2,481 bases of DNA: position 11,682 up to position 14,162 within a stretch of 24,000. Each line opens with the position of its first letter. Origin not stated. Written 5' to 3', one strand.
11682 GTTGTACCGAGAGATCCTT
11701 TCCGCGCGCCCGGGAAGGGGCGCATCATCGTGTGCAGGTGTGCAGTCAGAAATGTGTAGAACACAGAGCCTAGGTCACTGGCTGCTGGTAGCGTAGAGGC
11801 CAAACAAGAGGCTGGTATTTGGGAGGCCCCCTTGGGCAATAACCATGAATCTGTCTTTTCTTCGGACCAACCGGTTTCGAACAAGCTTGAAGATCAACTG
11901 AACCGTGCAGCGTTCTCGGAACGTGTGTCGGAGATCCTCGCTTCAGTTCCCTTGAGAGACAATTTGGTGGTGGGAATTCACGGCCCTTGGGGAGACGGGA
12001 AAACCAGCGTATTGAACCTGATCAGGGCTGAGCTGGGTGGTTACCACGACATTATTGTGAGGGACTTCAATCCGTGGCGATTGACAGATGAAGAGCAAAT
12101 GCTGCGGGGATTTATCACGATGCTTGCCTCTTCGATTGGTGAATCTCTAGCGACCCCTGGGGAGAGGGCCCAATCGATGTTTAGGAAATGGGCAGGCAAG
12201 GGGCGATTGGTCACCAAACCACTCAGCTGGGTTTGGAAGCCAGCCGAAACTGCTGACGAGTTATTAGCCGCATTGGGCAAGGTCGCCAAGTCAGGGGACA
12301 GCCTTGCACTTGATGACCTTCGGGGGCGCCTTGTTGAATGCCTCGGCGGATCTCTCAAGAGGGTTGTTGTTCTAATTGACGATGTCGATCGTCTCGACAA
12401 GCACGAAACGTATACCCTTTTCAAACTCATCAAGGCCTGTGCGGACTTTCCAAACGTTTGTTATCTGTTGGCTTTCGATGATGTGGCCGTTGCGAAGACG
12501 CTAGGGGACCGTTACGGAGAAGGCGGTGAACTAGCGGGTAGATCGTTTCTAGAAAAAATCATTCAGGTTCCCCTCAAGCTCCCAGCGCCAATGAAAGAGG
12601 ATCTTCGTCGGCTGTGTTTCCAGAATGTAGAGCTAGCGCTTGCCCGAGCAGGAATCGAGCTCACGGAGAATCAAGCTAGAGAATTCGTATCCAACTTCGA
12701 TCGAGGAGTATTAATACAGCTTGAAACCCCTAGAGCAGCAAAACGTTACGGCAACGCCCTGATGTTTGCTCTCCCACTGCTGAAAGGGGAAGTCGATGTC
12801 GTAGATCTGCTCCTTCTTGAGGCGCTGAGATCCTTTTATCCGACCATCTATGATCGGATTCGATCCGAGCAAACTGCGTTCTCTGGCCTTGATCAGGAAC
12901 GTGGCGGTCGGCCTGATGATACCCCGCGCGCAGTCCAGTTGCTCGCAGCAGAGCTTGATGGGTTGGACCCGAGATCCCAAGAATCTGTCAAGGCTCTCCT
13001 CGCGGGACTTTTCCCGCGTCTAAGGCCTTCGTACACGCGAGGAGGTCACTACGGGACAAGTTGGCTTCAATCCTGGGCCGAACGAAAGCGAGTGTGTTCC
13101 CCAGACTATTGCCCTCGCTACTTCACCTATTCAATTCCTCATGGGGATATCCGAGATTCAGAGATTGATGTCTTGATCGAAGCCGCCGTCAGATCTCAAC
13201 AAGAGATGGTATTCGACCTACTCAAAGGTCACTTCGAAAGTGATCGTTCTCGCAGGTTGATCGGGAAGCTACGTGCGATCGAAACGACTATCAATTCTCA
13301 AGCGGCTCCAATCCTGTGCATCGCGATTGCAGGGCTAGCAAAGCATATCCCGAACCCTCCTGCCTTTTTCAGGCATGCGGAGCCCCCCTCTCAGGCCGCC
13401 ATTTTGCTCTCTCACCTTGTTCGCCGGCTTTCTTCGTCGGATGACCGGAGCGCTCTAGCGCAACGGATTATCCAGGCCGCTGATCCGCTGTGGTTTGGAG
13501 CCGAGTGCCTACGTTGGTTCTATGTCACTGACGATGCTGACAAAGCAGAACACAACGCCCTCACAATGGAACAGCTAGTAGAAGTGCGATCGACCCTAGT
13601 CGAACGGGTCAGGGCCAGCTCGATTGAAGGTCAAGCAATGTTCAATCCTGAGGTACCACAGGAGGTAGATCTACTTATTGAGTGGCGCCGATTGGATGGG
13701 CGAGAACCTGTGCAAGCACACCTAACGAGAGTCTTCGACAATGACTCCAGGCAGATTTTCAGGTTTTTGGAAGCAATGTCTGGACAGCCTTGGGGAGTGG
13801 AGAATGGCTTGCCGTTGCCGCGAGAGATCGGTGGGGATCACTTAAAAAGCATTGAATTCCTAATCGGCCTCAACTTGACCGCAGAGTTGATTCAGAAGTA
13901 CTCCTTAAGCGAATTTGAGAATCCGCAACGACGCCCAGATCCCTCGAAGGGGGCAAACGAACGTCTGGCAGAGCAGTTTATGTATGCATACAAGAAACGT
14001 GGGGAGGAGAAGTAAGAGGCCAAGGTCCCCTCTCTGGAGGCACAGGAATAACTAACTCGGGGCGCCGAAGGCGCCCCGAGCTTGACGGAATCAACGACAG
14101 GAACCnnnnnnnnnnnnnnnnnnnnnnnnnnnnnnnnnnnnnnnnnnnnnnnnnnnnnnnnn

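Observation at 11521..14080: Low-GC ~2.5 kb islet with a lone soluble KAP-family NTPase: candidate single-gene phage-exclusion module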

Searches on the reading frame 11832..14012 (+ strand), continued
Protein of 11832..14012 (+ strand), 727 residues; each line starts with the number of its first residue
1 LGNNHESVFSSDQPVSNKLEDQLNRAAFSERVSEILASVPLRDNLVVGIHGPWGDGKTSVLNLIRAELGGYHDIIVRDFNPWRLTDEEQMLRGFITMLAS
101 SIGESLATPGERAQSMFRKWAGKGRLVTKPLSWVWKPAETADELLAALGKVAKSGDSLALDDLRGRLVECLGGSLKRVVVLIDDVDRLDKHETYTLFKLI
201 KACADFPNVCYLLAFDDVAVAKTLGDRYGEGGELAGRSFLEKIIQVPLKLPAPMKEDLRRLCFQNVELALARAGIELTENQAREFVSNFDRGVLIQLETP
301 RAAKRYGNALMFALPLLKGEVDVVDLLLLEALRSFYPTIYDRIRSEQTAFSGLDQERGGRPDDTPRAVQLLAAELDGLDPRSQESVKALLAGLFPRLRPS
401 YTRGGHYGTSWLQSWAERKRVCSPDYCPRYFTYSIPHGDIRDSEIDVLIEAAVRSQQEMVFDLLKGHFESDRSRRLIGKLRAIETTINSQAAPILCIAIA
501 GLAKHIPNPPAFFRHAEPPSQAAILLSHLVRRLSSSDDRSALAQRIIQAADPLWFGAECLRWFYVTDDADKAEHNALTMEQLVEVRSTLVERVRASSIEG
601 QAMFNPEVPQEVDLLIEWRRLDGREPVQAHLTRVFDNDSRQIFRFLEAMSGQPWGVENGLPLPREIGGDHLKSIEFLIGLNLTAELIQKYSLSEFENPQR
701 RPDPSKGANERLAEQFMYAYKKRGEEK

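Call 79: get_annotated_region(hit=H1, flank=6000)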
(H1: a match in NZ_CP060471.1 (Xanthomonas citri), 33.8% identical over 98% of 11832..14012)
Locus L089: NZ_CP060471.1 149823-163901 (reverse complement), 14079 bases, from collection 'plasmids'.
description: Xanthomonas citri pv. citri strain DAR73889 plasmid pXAS220, complete sequence
organism: Xanthomonas citri (NCBI taxid 611301)
taxonomy: Bacteria; Pseudomonadota; Gammaproteobacteria; Lysobacterales; Lysobacteraceae; Xanthomonas; Xanthomonas citri
host: -; source: Cell culture; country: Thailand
typing (MOB-suite, as given by PLSDB): non-mobilizable; replicon rep_cluster_156
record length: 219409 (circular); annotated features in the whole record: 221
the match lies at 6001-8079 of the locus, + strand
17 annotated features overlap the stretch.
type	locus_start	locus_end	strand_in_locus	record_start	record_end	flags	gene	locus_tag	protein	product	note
CDS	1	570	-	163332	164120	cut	-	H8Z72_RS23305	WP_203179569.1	hypothetical protein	-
CDS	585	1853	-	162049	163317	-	-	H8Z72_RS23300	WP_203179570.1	HEPN/Toprim-associated domain-containing protein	-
CDS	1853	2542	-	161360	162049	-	-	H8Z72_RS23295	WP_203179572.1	hypothetical protein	-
CDS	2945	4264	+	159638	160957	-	-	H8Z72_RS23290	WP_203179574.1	hypothetical protein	-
CDS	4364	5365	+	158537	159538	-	-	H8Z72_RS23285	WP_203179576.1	hypothetical protein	-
CDS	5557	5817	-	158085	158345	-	-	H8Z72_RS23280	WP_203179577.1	hypothetical protein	-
CDS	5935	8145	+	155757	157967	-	-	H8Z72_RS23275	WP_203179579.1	P-loop NTPase fold protein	-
CDS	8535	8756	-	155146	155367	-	-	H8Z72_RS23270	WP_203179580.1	hypothetical protein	-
CDS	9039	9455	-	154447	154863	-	-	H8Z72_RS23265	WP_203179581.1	hypothetical protein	-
CDS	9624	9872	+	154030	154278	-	-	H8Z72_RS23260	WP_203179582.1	hypothetical protein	-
CDS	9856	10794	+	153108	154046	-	-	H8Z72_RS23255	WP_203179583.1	SOS response-associated peptidase family protein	GO:0006974 - DNA damage response [Evidence IEA]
CDS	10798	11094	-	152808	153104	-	-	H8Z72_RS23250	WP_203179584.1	hypothetical protein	-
CDS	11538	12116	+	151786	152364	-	-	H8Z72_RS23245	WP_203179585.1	chlororespiratory reduction 6 domain-containing protein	-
CDS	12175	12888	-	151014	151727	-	-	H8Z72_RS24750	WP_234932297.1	Imm52 family immunity protein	-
CDS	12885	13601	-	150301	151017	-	-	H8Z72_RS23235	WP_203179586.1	Tox-REase-5 domain-containing protein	-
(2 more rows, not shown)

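Call 86: search_solved_structures(query=A1, max_evalue=1)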
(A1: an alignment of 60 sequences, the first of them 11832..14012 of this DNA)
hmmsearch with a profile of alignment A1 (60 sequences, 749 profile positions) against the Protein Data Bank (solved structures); distinct sequences matched with E-value up to 1: 10.
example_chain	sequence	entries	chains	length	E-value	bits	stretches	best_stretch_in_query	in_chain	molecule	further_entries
3j15_B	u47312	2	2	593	0.0047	18.4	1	34-68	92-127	ABC transporter ATP-binding protein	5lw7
3bk7_A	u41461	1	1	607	0.005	18.3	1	34-68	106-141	ABC transporter ATP-binding protein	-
9ugg_A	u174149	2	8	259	0.012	17.1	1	42-89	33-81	Lantibiotic ABC transporter ATP-binding protein PsdA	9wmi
1yqt_A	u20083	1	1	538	0.018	16.5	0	33-68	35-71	RNase l inhibitor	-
5yv5_A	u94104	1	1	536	0.025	16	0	34-68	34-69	ATPase RIL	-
3ozx_A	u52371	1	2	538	0.22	12.9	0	36-76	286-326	RNase L inhibitor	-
6tmf_d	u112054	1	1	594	0.26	12.6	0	36-76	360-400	ATPase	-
1fl9_A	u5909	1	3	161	0.56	11.5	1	16-61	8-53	HYPOTHETICAL PROTEIN HI0065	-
1htw_A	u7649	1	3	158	0.64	11.3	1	20-61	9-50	HI0065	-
7ch8_I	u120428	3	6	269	0.94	10.8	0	44-73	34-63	Probable ATP-binding component of ABC transporter | Probable ATP-binding component of ABC transporter,P.aeruginosa Mla F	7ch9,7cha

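Call 91: search_protein_families(library=padloc, proteins=[L085:161-1297:+, L085:1429-4764:+, L085:4761-7673:+, L085:10346-11368:+, L085:11730-12833:+, L085:13055-16660:+, L086:10751-14107:+, L082:6927-7847:-, L082:4719-6413:+, L089:585-1853:-], max_evalue=0.00001)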
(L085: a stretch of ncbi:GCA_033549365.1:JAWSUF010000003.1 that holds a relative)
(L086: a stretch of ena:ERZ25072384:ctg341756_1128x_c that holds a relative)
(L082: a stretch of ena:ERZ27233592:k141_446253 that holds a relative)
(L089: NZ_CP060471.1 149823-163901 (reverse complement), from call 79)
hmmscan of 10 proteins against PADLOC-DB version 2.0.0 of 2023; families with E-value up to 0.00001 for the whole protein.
L085:161-1297:+ (378 aa): 7 families
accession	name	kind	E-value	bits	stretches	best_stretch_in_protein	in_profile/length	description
PDLC04789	PDC-S01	-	5.6e-141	467.9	1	9-373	9-373/375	-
PDLC04790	PDC-S01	-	1.5e-60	203.1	1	10-343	20-368/422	-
PDLC04787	PDC-S01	-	6.6e-47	158.3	1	7-336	17-351/412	-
PDLC04791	PDC-S01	-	2.5e-33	113.3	1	18-361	20-372/395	-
PDLC04788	PDC-S01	-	7.9e-22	75.8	2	148-341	176-381/448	-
PDLC04786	PDC-S01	-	5.3e-17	59.7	1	17-134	20-148/439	-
PDLC04792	PDC-S01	-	1.7e-09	34.8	0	9-109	9-121/452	-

L085:1429-4764:+ (1111 aa): 29 families (the best 25 are shown)
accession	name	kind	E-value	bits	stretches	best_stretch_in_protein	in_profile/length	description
PDLC00122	GajB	-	1.3e-20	71.8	1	391-483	167-247/502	UrvD helicase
PDLC00123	GajB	-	1.7e-19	67.9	1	386-486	176-262/540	UrvD helicase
PDLC03802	RTasHel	-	6.7e-19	66.2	2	377-616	183-373/675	DRT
PDLC00114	GajB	-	1.5e-18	64.7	1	25-83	23-75/635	UrvD helicase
PDLC00107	GajB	-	5.1e-18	63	1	388-470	216-285/587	UrvD helicase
PDLC00103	GajB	-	5.8e-18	63.1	1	391-476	216-288/612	UrvD helicase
PDLC00117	GajB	-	7.3e-18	62.4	1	391-581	223-380/604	UrvD helicase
PDLC00127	GajB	-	2.1e-17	60.9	2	379-478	194-284/594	UrvD helicase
PDLC00132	GajB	-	1e-14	52.1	2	25-81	19-67/625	UrvD helicase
PDLC00129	GajB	-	3e-12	44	1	376-475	216-301/594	UrvD helicase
PDLC00134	GajB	-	2.3e-11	41.5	0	390-450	216-273/431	UrvD helicase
PDLC00104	GajB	-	2.5e-11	41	1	391-445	170-219/574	UrvD helicase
PDLC00116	GajB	-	3.9e-11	40.4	0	387-448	160-218/557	UrvD helicase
PDLC00119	GajB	-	1.2e-10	39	1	389-443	221-271/565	UrvD helicase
PDLC00130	GajB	-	2e-10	37.6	1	377-507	196-313/589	UrvD helicase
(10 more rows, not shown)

L085:4761-7673:+ (970 aa): 0 families

L085:10346-11368:+ (340 aa): 1 family
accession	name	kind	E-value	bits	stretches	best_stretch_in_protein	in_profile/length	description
PDLC03656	mREase_IV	-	3.2e-06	25.1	1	238-330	181-273/277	Type IV methyl-directed restriction enzyme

L085:11730-12833:+ (367 aa): 1 family
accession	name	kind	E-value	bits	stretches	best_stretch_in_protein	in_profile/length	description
PDLC03534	REase_II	-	2e-16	58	1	198-353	176-334/351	Type II restriction enzyme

L085:13055-16660:+ (1201 aa): 43 families (the best 25 are shown)
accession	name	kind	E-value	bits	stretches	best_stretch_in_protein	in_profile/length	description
PDLC03601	REase_MTase_IIG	-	3.6e-52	175.4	2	172-541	200-559/1110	Type IIG restriction enzyme-methyltransferase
PDLC03596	REase_MTase_IIG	-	1.8e-41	140.2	3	171-393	188-454/1148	Type IIG restriction enzyme-methyltransferase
PDLC03628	REase_MTase_IIG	-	6.8e-35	118.4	1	61-357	48-334/1100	Type IIG restriction enzyme-methyltransferase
PDLC03612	REase_MTase_IIG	-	7.4e-34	115.1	1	468-828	579-911/1247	Type IIG restriction enzyme-methyltransferase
PDLC03267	MTase_II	-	4.9e-33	112.8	1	918-1197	257-538/539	Type II methyltransferase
PDLC03366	MTase_II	-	1.2e-25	88.2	2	939-1169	291-526/568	Type II methyltransferase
PDLC03606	REase_MTase_IIG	-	1.1e-23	81.4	2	692-848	456-591/935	Type IIG restriction enzyme-methyltransferase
PDLC03604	REase_MTase_IIG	-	2.3e-21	73.6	2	436-540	390-503/1011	Type IIG restriction enzyme-methyltransferase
PDLC03609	REase_MTase_IIG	-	1.4e-16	57.5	1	729-827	562-659/1066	Type IIG restriction enzyme-methyltransferase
PDLC02643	DrmMI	-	2e-16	57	1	435-712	601-888/1347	DrmMI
PDLC03598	REase_MTase_IIG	-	6.7e-16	55.3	1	190-516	169-446/912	Type IIG restriction enzyme-methyltransferase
PDLC02638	DrmMI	-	4.2e-15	53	1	477-709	666-888/935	DrmMI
PDLC03313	MTase_II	-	1.3e-13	48.4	1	752-818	173-239/563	Type II methyltransferase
PDLC04134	mad2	-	2e-13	48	1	194-504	148-335/492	mads_2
PDLC02529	PglX|PglXI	-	6.8e-13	45.2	1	433-541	226-322/1189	PglX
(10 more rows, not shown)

L086:10751-14107:+ (1118 aa): 6 families
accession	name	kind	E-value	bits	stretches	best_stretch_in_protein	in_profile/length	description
PDLC03631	REase_MTase_IIG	-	0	1139.1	1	19-1111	14-1066/1086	Type IIG restriction enzyme-methyltransferase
PDLC03610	REase_MTase_IIG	-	6.7e-77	257.5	2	35-494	22-486/1096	Type IIG restriction enzyme-methyltransferase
PDLC03597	REase_MTase_IIG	-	2.5e-29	99.5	2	311-498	863-1042/1646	Type IIG restriction enzyme-methyltransferase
PDLC03621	REase_MTase_IIG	-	1.1e-27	94.5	2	311-497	286-464/1024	Type IIG restriction enzyme-methyltransferase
PDLC03051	REase_MTase_I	-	4.3e-23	78.5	2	325-501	861-1031/1591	Type I restriction enzyme-methyltransferase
PDLC03338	MTase_II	-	1.5e-06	25.2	0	321-413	122-201/604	Type II methyltransferase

L082:6927-7847:- (306 aa): 0 families

L082:4719-6413:+ (564 aa): 1 family
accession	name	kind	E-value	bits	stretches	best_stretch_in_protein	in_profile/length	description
PDLC03800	RTasDnaG-like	-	7.5e-09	32.8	1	56-177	260-376/550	DRT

L089:585-1853:- (422 aa): 0 families

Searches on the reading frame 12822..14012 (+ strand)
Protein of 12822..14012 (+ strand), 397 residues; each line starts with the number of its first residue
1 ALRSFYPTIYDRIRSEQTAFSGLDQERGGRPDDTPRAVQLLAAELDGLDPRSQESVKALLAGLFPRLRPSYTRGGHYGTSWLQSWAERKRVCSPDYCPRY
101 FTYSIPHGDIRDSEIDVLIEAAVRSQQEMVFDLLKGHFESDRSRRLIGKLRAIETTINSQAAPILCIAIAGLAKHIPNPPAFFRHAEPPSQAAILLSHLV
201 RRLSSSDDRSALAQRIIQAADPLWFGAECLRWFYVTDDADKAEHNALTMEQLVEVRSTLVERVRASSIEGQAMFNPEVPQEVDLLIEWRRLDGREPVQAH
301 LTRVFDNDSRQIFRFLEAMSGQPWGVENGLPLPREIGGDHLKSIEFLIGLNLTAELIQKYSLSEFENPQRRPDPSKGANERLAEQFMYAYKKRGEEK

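Call 19: search_protein_families(library=padloc, proteins=[window:12822-14012:+], max_evalue=1)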
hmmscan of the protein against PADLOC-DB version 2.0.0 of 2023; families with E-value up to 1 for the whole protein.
window:12822-14012:+ (397 aa): 1 family
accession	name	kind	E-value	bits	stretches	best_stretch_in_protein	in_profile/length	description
PDLC02361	PifA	-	1.7e-15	54.6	1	2-322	335-668/720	PifA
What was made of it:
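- C-terminal half alone, E 1.7e-15 (call 19).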

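Call 59: predict_structure(alignment_id=A2)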
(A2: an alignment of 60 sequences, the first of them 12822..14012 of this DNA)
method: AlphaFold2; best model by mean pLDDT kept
length: 397 residues; sequences in the alignment: 60
mean_pLDDT: 87.2   pTM: 0.73
mean pLDDT of the five models: 87.2, 87.0, 86.3, 85.9, 84.9
residues with pLDDT >= 90: 259; 70-90: 87; 50-70: 25; < 50: 26
segments of 3 or more residues with pLDDT < 50: 27-29, 83-87, 89-105
pLDDT, mean of each block of 10 residues (from residue 1): 80 78 53 76 92 88 76 59 49 41 56 93 98 96 92 95 98 94 88 98 97 99 98 94 94 98 97 94 98 98 97 97 83 90 97 96 89 91 96 83
secondary structure, 60 per line:
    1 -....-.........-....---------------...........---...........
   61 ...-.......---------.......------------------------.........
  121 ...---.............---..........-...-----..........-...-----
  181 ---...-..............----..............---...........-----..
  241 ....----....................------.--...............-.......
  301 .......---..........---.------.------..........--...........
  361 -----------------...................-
elements in order: H2-5 H7-15 H17-20 H36-46 H50-63 H65-71 H81-87 H112-123 H127-139 H143-152 H162-171 H188-201 H206-219 H223-233 H239-244 H249-268 H279-292 H294-307 H311-320 H338-347 H350-360 H378-396
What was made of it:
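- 12822..14012 (+): All-alpha C-terminal domain of the PifA type (residues 331-727), with the conserved motif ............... at residues 419-433. The model has pLDDT 87 and is all helices (call 59).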

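Call 62: fold_search(model_id=the predicted structure, library=pdb)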
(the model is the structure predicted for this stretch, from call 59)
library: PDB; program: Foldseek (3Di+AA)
matches with E <= 10: 789; with E <= 0.001: 0
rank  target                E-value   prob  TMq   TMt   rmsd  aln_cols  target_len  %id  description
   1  8chy                  1.1e-01  0.25  0.14  0.17  14.7       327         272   12  Crystal structure of an 8-repeat consensus TPR superhelix with Zinc. (released 2024-02-21)
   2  8r0a_N                1.7e-01  0.13  0.10  0.06  35.3       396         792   13  Cryo-EM structure of the cross-exon pre-B+5'ss complex (released 2024-05-22)
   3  9ijj_l                1.7e-01  0.25  0.14  0.08  19.8       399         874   10  In situ structure of the central apparatus in mouse sperm axoneme. (released 2025-06-04)
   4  5a7d_E                1.8e-01  0.47  0.21  0.22  17.7       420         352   13  Tetrameric assembly of LGN with Inscuteable (released 2016-08-03)
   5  7ue2_A                2.0e-01  0.60  0.22  0.25  18.0       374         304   14  Crystal structure of designed helical repeat protein RPB_PLP3_R6 bound to PLPx6 peptide (released 2023-03-29)
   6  9i05_Xj               2.3e-01  0.51  0.20  0.16  18.2       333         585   13  Cryo-EM structure of the large subunit of the mitochondrial ribosome from Toxoplasma gondii (released 2025-06-11)
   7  4rg6_B                2.8e-01  0.23  0.14  0.12  15.9       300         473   11  Crystal structure of APC3-APC16 complex (released 2014-12-24)
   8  6fnb_B                2.9e-01  0.44  0.17  0.25  16.1       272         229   11  Mono- and bivalent 14-3-3 inhibitors for characterizing supramolecular lysine-PEG interactions in proteins (released 2018-07-04)
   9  7pkt_P                3.1e-01  0.28  0.18  0.17  19.8       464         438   13  Large subunit of the Chlamydomonas reinhardtii mitoribosome (released 2022-06-15)
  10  8a3t_J                3.3e-01  0.47  0.21  0.18  20.5       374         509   11  S. cerevisiae APC/C-Cdh1 complex (released 2022-08-31)
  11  5oma_A                3.3e-01  0.33  0.16  0.22  15.6       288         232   11  CH3 chimera of human 14-3-3 sigma with the StARD1 peptide including Ser57 (released 2017-10-11)
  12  6pun_A                3.3e-01  0.33  0.19  0.19  18.2       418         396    9  Crystal structure of a ternary complex of FBF-2 with LST-1 (site B) and compact FBE RNA (released 2019-08-21)
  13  6pun_C                3.6e-01  0.30  0.19  0.19  18.0       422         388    9  Crystal structure of a ternary complex of FBF-2 with LST-1 (site B) and compact FBE RNA (released 2019-08-21)
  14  3q0o_B                3.6e-01  0.28  0.16  0.18  16.2       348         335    8  Crystal structure of the PUMILIO-homology domain from Human PUMILIO1 in complex with erk2 NRE (released 2011-03-16)
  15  8pkp_J                3.6e-01  0.15  0.15  0.13  20.2       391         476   13  Cryo-EM structure of the apo Anaphase-promoting complex/cyclosome (APC/C) at 3.2 Angstrom resolution (released 2023-07-19)
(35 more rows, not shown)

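Call 77: search_protein_representatives(protein=window:12822-14012:+)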
Query: 397 residues. Proteins with E-value up to 0.001 (for the whole library): 1326; up to 1e-10: 521; up to 1e-30: 101. The best 150 are listed.
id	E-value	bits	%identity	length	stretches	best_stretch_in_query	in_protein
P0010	2.7e-114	398.6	47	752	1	2-391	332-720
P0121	3.3e-112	391.7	48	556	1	1-393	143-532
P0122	2.1e-109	382.5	46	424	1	1-394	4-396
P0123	7.8e-102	357.6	42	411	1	1-392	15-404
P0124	3.6e-101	355.4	43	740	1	1-396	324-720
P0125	6.7e-97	341.3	43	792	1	1-394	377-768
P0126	4.2e-78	279.5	39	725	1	1-395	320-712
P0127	5.7e-77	275.7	36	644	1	1-388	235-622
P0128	1.9e-75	270.7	36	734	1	1-393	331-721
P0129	1.0e-74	268.3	40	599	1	1-391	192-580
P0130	3.0e-70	253.6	52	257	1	159-393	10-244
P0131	6.4e-70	252.5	36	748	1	2-395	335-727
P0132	1.1e-64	235.2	37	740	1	2-391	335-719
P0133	2.1e-58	214.6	42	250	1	161-395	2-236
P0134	2.1e-54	201.5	31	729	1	1-393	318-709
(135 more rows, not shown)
